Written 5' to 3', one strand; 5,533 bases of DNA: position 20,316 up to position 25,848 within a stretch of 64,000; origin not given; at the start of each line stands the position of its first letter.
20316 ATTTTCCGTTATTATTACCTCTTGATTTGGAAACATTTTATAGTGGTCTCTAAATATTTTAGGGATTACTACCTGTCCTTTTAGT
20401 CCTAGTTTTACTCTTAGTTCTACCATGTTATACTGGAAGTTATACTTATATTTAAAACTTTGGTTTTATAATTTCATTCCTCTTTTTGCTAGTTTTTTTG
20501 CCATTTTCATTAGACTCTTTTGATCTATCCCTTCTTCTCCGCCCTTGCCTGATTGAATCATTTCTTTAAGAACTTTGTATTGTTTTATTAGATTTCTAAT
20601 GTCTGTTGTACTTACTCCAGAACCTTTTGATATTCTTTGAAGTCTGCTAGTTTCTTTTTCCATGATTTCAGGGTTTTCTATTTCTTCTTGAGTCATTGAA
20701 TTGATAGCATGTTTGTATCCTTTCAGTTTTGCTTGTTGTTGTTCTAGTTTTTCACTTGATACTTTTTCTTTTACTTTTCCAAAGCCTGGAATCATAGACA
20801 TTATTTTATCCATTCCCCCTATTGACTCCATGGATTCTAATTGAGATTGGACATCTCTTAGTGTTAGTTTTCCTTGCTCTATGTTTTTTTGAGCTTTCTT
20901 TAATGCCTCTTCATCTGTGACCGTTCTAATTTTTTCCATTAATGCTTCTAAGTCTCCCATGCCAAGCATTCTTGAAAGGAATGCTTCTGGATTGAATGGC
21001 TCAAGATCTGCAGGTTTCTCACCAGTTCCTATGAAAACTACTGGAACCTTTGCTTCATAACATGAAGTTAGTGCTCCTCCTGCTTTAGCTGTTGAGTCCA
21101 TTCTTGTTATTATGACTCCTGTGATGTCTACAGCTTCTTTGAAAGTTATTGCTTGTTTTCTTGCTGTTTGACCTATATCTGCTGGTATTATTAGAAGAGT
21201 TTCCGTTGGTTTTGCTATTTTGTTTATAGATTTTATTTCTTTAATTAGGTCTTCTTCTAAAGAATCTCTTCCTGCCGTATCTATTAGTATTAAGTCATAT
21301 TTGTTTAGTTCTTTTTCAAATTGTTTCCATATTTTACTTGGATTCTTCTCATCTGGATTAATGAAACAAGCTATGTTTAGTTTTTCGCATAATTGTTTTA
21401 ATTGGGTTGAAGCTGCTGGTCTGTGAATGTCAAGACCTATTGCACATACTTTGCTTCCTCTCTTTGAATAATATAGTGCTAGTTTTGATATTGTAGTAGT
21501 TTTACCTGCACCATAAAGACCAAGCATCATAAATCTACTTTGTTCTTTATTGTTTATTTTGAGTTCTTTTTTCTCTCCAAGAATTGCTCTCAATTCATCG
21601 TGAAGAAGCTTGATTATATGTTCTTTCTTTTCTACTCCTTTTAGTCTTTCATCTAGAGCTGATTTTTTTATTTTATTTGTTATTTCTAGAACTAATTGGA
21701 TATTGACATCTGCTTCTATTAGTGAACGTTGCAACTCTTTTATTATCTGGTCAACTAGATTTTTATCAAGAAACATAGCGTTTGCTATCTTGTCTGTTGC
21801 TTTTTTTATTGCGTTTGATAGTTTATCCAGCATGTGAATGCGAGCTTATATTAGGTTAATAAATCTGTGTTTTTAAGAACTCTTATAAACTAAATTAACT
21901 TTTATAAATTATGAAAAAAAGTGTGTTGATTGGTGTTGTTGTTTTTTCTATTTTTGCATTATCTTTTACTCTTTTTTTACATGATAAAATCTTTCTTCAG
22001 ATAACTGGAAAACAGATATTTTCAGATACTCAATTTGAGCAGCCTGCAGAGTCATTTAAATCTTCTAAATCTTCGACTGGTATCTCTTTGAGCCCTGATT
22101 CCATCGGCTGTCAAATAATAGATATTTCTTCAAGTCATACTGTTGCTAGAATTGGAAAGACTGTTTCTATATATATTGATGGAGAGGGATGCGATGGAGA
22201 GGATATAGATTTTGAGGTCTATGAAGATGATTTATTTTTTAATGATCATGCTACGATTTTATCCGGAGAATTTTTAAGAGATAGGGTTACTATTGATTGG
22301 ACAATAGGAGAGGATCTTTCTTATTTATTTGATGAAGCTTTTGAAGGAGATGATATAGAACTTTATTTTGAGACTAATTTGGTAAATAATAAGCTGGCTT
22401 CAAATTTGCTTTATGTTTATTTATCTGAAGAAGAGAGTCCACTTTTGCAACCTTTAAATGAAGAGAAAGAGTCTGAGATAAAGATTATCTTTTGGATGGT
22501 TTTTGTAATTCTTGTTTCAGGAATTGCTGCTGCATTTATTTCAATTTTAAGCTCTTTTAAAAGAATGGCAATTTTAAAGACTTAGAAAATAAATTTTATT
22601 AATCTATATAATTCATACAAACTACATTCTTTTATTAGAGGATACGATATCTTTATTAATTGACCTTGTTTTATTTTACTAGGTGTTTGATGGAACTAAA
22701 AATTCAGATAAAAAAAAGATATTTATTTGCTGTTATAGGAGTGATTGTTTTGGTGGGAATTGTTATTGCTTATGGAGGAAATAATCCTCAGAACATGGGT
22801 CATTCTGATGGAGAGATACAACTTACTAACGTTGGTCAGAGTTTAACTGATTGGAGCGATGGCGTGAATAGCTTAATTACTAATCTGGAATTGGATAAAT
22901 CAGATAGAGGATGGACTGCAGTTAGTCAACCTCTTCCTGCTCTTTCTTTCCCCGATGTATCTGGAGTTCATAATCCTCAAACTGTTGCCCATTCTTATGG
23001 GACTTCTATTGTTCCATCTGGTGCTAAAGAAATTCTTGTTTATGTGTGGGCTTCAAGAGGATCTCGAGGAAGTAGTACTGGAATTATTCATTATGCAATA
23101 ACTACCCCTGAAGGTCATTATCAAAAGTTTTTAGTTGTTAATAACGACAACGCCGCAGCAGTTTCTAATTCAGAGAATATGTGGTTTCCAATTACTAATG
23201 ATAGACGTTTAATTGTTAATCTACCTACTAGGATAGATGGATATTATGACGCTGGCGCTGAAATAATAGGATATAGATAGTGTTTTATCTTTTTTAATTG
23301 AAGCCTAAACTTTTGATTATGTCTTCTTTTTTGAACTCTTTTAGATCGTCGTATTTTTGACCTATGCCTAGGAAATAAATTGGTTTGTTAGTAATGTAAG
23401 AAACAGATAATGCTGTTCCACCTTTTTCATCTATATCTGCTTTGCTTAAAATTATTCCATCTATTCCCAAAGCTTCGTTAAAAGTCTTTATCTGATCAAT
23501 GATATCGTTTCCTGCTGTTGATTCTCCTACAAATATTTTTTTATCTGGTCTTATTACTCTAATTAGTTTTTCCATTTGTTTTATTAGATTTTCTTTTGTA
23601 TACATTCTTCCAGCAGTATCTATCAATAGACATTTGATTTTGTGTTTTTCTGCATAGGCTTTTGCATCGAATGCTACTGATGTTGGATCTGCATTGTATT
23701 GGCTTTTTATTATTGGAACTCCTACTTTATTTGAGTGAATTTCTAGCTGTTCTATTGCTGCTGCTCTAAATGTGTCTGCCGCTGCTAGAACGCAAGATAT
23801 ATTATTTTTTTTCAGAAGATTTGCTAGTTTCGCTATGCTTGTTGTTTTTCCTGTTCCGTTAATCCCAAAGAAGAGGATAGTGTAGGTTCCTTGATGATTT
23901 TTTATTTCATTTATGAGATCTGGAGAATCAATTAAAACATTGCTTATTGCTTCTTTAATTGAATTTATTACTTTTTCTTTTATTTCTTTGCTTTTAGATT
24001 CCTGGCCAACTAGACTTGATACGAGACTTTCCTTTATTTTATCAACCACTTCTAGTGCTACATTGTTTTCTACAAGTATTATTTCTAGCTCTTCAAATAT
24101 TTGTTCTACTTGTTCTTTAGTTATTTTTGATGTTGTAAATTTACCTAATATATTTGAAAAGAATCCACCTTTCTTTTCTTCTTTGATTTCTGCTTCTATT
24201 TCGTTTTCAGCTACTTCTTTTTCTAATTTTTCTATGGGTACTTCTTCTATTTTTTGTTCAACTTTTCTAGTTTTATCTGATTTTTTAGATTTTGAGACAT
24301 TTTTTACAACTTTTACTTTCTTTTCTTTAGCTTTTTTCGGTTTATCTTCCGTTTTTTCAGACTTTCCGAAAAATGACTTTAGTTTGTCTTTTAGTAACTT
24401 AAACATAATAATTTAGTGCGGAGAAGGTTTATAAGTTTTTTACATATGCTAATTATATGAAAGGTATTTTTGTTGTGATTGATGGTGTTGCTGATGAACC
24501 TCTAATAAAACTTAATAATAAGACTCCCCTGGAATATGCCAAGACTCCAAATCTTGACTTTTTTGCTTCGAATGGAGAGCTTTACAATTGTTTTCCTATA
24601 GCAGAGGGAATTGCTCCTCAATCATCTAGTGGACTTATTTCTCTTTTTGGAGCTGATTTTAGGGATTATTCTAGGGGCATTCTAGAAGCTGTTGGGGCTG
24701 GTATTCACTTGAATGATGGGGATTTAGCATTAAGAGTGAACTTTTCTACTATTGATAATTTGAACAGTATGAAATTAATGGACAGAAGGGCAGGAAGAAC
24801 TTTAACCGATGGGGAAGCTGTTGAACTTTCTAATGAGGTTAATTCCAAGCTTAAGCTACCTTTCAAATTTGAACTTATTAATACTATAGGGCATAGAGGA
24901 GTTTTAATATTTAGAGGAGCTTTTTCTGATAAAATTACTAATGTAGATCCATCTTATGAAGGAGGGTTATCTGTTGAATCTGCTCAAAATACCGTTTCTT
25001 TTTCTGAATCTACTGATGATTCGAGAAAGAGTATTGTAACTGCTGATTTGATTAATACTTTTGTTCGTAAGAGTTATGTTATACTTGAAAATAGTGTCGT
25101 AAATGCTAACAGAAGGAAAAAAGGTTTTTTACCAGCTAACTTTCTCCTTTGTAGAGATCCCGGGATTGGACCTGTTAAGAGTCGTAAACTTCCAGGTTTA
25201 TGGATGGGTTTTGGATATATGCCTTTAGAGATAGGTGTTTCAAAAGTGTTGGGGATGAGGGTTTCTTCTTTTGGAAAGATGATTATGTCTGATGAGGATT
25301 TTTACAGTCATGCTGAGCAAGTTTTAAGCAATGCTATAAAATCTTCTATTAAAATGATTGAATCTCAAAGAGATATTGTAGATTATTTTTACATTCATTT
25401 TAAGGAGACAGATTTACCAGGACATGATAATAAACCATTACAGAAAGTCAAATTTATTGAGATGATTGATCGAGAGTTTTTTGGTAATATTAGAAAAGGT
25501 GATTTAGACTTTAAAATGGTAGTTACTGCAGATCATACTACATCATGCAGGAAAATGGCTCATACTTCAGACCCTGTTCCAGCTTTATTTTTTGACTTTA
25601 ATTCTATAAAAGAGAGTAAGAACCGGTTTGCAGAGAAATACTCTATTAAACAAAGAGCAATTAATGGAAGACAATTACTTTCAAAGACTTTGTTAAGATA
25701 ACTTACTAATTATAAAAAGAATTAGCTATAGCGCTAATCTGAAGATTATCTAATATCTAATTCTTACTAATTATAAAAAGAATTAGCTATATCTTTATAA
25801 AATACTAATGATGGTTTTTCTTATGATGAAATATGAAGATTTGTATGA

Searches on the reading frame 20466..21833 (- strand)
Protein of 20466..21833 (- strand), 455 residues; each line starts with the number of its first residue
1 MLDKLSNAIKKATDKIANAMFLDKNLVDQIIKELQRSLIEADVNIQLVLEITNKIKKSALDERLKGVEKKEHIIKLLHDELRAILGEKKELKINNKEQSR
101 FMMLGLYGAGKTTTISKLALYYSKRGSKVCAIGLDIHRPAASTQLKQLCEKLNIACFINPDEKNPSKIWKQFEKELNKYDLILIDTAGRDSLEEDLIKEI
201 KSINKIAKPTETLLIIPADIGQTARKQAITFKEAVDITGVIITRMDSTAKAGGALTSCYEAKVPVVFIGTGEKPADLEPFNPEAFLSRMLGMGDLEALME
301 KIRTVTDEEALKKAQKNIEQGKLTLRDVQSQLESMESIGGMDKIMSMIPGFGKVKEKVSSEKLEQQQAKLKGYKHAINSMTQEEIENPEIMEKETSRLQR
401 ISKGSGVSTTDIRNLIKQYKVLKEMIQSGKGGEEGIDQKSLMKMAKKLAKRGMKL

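Call 53: search_protein_families(library=pfam, proteins=[window:20466-21833:-], max_evalue=0.001)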
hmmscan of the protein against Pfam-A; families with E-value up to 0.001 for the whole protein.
window:20466-21833:- (455 aa): 5 families
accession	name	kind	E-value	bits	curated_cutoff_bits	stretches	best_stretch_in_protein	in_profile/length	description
PF00448.28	SRP54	-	4.7e-61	206.3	22.7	1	100-291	3-196/196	SRP54-type protein, GTPase domain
PF02978.25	SRP_SPB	-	9.1e-27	93.7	27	1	322-426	1-91/91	Signal peptide binding domain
PF02881.24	SRP54_N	-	1.5e-12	47.9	22.4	1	5-81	1-75/75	SRP54-type protein, helical bundle domain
PF01656.29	CbiA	-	5.4e-07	30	25.4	1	108-249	9-87/125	CobQ/CobB/MinD/ParA nucleotide binding domain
PF13401.12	AAA_22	-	4.2e-05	24.3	27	1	104-215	11-121/130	AAA domain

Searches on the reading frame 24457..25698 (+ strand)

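Call 14: search_protein_families(library=pfam, proteins=[window:24457-25698:+], max_evalue=0.001)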
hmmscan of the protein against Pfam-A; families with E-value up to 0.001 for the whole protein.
window:24457-25698:+ (414 aa): 2 families
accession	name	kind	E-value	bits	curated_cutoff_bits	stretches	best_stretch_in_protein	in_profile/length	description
PF10143.14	PhosphMutase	-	1.2e-30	107.1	21.5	1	37-216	1-170/170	2,3-bisphosphoglycerate-independent phosphoglycerate mutase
PF01676.23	Metalloenzyme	-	3.4e-20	73.1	24.3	2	294-385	135-227/252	Metalloenzyme superfamily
